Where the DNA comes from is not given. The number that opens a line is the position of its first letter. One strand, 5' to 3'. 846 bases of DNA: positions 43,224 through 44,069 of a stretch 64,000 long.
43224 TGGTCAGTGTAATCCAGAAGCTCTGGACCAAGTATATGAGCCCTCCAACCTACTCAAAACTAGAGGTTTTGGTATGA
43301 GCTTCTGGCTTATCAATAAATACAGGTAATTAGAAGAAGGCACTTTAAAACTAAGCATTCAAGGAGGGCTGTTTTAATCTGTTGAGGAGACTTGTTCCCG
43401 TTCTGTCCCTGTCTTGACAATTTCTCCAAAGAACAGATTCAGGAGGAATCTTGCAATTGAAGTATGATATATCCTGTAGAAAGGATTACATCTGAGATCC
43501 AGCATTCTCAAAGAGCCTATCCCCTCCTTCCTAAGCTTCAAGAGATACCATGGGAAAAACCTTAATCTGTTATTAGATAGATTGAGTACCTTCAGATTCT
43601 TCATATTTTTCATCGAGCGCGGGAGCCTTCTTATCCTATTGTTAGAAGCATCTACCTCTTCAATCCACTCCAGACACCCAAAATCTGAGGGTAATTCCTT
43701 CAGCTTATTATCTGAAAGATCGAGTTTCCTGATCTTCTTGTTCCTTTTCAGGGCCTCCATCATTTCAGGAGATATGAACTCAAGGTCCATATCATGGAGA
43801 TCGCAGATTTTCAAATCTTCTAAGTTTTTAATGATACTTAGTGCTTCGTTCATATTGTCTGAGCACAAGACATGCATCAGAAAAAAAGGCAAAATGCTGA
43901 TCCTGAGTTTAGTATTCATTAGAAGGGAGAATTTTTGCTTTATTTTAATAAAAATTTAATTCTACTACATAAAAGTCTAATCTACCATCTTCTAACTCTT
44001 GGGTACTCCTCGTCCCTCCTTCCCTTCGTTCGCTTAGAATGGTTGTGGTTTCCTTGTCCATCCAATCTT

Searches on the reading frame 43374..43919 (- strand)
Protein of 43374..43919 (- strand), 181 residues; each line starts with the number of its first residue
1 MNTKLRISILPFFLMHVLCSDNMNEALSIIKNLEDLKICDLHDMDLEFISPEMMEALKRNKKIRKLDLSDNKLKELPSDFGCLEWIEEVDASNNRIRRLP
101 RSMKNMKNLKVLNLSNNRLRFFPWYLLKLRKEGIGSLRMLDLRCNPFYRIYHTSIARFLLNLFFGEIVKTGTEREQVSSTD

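Call 44: search_protein_families(library=pfam, proteins=[window:43374-43919:-], max_evalue=0.01)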
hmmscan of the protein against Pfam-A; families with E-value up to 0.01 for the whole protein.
window:43374-43919:- (181 aa): 8 families
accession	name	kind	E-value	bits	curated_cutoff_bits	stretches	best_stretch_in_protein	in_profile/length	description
PF12799.13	LRR_4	-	1.1e-12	48.2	27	3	87-120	4-37/44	Leucine Rich repeats (2 copies)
PF13855.12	LRR_8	-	5.3e-12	45.8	27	2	92-146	9-60/61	Leucine rich repeat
PF00560.39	LRR_1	-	1.1e-09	37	20.6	0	63-83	2-23/23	Leucine Rich Repeat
PF23598.1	LRR_14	-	5.6e-08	32.4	40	1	28-122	16-106/353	Leucine-rich repeat region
PF23211.1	LRR_LRWD1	-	4.9e-05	23.6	28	0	38-94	18-74/190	Leucine-rich repeat and WD repeat-containing protein 1, LRR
PF24048.1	LRR_NXF1-5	-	0.00086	19.3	30.5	0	92-151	62-120/142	NXF1/2/3/5 leucine-rich repeat domain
PF13516.12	LRR_6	-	0.00088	19.6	23.4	0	60-73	2-15/24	Leucine Rich repeat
PF14580.12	LRR_9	-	0.0059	16.6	30.5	0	65-120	46-101/175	Leucine-rich repeat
